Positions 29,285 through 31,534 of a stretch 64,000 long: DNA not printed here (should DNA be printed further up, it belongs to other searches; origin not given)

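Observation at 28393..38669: Reductase-terminated bimodular NRPS in one operon with a STAS / PP2C-kinase partner-switching pair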

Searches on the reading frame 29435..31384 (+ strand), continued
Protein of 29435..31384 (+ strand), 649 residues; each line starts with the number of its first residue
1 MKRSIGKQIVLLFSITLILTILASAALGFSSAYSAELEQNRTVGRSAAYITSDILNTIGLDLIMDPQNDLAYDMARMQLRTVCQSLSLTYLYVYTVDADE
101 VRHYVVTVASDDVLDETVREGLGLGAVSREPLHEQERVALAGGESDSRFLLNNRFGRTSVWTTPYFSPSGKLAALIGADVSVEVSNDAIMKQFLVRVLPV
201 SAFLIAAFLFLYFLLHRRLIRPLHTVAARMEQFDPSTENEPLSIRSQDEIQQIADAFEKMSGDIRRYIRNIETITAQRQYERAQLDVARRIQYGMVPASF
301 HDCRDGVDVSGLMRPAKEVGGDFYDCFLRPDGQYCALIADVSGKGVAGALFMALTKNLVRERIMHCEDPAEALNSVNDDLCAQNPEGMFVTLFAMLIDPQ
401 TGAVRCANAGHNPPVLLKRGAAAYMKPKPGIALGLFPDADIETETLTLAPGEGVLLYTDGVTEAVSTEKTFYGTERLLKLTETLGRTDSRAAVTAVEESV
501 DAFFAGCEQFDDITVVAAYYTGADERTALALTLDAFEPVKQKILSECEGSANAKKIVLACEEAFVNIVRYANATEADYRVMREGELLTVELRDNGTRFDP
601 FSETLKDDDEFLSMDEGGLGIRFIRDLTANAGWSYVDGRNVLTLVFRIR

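Call 46: list_cluster_members(proteins=[window:29435-31384:+, window:31413-38669:+, P0002])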
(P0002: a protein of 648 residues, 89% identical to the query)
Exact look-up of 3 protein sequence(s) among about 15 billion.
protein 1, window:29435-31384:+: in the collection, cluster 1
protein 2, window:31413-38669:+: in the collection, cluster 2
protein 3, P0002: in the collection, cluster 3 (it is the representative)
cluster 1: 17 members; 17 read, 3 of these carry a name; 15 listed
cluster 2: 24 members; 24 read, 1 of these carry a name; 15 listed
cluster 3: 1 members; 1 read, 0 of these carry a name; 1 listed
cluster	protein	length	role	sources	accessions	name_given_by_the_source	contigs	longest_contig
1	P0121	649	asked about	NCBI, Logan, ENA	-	-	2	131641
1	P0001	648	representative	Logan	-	-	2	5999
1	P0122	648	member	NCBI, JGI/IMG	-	sigma-B regulation protein RsbU (phosphoserine phosphatase)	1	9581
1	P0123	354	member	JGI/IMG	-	sigma-B regulation protein RsbU (phosphoserine phosphatase)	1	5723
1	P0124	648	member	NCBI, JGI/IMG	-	sigma-B regulation protein RsbU (phosphoserine phosphatase)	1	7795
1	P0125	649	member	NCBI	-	-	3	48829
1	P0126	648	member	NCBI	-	-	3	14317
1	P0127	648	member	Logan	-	-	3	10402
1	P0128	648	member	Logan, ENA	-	-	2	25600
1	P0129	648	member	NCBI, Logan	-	-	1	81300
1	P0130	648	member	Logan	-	-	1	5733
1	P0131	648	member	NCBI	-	-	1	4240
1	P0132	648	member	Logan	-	-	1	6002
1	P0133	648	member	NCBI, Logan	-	-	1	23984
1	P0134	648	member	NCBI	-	-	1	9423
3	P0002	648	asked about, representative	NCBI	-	-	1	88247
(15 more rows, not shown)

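Call 50: find_homologous_proteins(query=L012:7958-9694:+, max_evalue=1e-10)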
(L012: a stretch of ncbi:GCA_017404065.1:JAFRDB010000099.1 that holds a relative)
Query L012:7958-9694:+ (578 aa): 800 proteins with E <= 1e-10 among 8000 candidates; the best 120 are listed.
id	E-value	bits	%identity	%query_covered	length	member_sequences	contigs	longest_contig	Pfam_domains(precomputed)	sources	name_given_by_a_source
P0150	0.0e+0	1243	100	100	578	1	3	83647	PF13581.13,PF01554.24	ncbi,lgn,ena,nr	ncbi:MAG: ATP-binding protein [Clostridia bacterium]|nr:ATP-binding protein [Clostridia bacterium]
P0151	0.0e+0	1240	100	100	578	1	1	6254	PF13581.13,PF01554.24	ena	-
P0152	0.0e+0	1148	91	100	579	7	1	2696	PF13581.13,PF01554.24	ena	-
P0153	0.0e+0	1099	87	100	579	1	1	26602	PF13581.13,PF01554.24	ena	-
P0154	2.0e-293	992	77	100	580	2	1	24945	PF13581.13,PF01554.24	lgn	-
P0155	5.4e-290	981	77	100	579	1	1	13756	PF13581.13,PF01554.24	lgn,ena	-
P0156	3.6e-289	978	77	100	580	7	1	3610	PF13581.13,PF01554.24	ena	-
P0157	3.9e-289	978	77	100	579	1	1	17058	PF13581.13,PF01554.24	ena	-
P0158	5.9e-289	978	76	100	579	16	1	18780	PF13581.13,PF01554.24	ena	-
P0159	2.3e-288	976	76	100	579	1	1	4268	PF13581.13,PF01554.24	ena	-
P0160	1.8e-265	900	75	93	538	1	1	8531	PF13581.13,PF01554.24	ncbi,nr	ncbi:MAG: polysaccharide biosynthesis C-terminal domain-containing protein, partial [Clostridia bact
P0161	1.5e-249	848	66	100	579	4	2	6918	PF13581.13,PF01554.24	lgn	-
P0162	6.7e-248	842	67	100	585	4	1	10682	PF13581.13,PF01554.24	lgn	-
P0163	2.9e-247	840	66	100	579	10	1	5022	PF13581.13,PF01554.24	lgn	-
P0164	6.8e-246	836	65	100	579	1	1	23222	PF13581.13,PF01554.24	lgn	-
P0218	5.0e-204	697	57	100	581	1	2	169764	PF13581.13,PF01554.24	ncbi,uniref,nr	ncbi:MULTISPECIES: MATE family efflux transporter [unclassified Ruminococcus]|uniref:MATE family eff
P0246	1.4e-199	683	55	99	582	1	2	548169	PF13581.13,PF01554.24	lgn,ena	-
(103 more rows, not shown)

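Call 51: find_encoding_contigs(protein=P0246, flank=10000, max_places=1)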
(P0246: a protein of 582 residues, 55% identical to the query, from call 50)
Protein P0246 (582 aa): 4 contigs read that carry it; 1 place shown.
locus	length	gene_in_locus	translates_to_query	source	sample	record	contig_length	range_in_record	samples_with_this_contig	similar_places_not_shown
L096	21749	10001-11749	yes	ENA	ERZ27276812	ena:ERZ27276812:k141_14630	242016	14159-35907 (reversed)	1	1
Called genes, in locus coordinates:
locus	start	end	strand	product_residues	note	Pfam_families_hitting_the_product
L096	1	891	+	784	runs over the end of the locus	PF25873:WHD_MalT, PF17874:TPR_MalT, PF00196:GerE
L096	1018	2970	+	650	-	PF07228:SpoIIE, PF13581:HATPase_c_2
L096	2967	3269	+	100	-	PF01740:STAS, PF13466:STAS_2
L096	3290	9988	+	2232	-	PF00501:AMP-binding, PF00550:PP-binding, PF00668:Condensation, PF00501:AMP-binding, PF01073:3Beta_HSD, PF01370:Epimerase, PF07993:NAD_binding_4, PF16363:GDP_Man_Dehyd, +4 more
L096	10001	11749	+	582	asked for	PF01554:MatE, PF13581:HATPase_c_2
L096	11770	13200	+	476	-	PF02554:CstA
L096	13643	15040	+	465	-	PF01554:MatE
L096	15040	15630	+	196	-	PF13189:Cytidylate_kin2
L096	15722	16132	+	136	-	PF03703:bPH_2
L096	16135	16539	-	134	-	PF06541:ABC_trans_CmpB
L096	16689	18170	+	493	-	PF01225:Mur_ligase, PF08245:Mur_ligase_M, PF02875:Mur_ligase_C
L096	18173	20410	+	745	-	PF17764:PriA_3primeBD, PF00270:DEAD, PF04851:ResIII, PF18319:Zn_ribbon_PriA, PF00271:Helicase_C (weak), PF18074:PriA_C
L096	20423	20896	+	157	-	PF01327:Pep_deformylase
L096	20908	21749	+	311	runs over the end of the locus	PF00551:Formyl_trans_N, PF02911:Formyl_trans_C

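Call 52: find_encoding_contigs(protein=P0218, flank=10000, max_places=1)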
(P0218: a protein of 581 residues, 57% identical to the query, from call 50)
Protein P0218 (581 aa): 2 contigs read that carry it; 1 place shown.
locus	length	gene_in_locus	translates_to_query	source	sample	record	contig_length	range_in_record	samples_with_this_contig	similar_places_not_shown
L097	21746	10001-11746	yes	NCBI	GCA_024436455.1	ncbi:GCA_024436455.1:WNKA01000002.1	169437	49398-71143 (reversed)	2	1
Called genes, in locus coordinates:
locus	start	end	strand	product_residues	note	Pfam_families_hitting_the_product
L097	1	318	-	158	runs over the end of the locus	-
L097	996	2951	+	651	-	PF07228:SpoIIE, PF13581:HATPase_c_2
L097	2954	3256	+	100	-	PF01740:STAS, PF13466:STAS_2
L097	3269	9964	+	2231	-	PF00501:AMP-binding, PF00668:Condensation, PF00501:AMP-binding, PF01073:3Beta_HSD, PF01370:Epimerase, PF04321:RmlD_sub_bind, PF07993:NAD_binding_4, PF16363:GDP_Man_Dehyd, +3 more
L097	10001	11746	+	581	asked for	PF01554:MatE, PF13581:HATPase_c_2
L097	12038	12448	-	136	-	PF01327:Pep_deformylase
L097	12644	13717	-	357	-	PF02016:Peptidase_S66, PF17676:Peptidase_S66C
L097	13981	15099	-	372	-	PF14907:NTP_transf_5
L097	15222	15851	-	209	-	PF14681:UPRTase, PF00156:Pribosyltran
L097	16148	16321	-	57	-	-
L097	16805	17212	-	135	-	-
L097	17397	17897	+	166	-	PF01243:PNPOx_N, PF12900:Pyridox_ox_2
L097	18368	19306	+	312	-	PF01699:Na_Ca_ex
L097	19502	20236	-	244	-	PF01520:Amidase_3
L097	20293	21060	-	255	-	PF01048:PNP_UDP_1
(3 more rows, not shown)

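Call 54: search_protein_families(library=ncbifam, proteins=[window:29435-31384:+, L012:7958-9694:+], max_evalue=0.00001)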
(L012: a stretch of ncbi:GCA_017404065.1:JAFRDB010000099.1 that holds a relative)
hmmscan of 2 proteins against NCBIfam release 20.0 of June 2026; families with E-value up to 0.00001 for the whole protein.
window:29435-31384:+ (649 aa): 6 families
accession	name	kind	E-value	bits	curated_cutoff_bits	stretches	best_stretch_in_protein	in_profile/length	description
NF038263.1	prot_phos_SiaA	equivalog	2.2e-18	66.1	700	1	186-517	304-654/658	biofilm regulation protein phosphatase SiaA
NF045505.1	RR_RssB_Pseudo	equivalog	8.6e-14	51.4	700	1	282-468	153-345/394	two-component system response regulator RssB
TIGR02865.1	spore_II_E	equivalog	5.1e-09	34.8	490.8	1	315-468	562-714/764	stage II sporulation protein E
NF011874.0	PRK15347.1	equivalog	1.6e-07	29.8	852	1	187-281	289-383/921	two component system sensor kinase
NF008184.0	PRK10935.1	equivalog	4e-06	25.8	553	0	194-275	152-233/565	nitrate/nitrite two-component system sensor histidine kinase NarQ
NF038389.1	ArsS_fam_HK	equivalog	8.9e-06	25.4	250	0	192-266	127-201/403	ArsS family sensor histidine kinase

L012:7958-9694:+ (578 aa): 3 families
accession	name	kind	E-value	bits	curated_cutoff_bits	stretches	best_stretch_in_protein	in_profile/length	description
TIGR00797.1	matE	subfamily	7e-27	94.3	147.4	1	20-406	2-387/396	MATE family efflux transporter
NF007130.1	PRK09575.1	equivalog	1.4e-21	77.3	445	1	8-433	3-423/435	MATE family efflux transporter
NF000217.1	MATE_multi_FepA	equivalog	2.1e-12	46.8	900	1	9-411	13-412/443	multidrug efflux MATE transporter FepA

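Call 76: predict_structure(alignment_id=A3)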
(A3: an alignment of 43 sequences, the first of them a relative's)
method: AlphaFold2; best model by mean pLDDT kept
length: 578 residues; sequences in the alignment: 43
mean_pLDDT: 84.9   pTM: 0.81
mean pLDDT of the five models: 84.9, 84.5, 82.1, 80.1, 78.9
residues with pLDDT >= 90: 271; 70-90: 240; 50-70: 43; < 50: 24
segments of 3 or more residues with pLDDT < 50: 1-3, 535-537, 541-550, 563-569
pLDDT, mean of each block of 10 residues (from residue 1): 54 73 80 91 94 92 85 80 84 93 95 93 91 95 89 80 87 93 92 92 89 84 88 87 93 93 92 92 88 73 80 93 95 94 90 95 95 88 92 94 95 94 95 92 80 77 85 89 86 83 72 83 79 51 46 63 48 72
secondary structure, 60 per line:
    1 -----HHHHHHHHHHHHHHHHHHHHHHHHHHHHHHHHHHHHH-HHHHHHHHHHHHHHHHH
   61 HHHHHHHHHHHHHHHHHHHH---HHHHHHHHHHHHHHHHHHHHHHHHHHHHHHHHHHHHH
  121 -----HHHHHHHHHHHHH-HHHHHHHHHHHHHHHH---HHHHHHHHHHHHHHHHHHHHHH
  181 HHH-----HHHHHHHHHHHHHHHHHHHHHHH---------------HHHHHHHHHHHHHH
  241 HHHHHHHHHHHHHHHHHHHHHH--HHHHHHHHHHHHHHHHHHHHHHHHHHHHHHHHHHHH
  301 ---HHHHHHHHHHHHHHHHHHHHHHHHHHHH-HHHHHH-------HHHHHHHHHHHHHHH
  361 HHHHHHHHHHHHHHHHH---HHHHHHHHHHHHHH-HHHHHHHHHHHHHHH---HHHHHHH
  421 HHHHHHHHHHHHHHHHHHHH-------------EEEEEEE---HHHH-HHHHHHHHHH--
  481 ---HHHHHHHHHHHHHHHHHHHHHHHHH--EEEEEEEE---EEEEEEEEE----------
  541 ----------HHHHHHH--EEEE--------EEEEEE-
elements in order: H6-42 H44-80 H84-120 H126-138 H140-155 H159-183 H189-211 H227-262 H265-300 H304-331 H333-338 H346-377 H381-394 H396-410 H414-440 E454-460 H464-467 H469-478 H484-508 E511-518 E522-530 H551-557 E560-563 E572-577
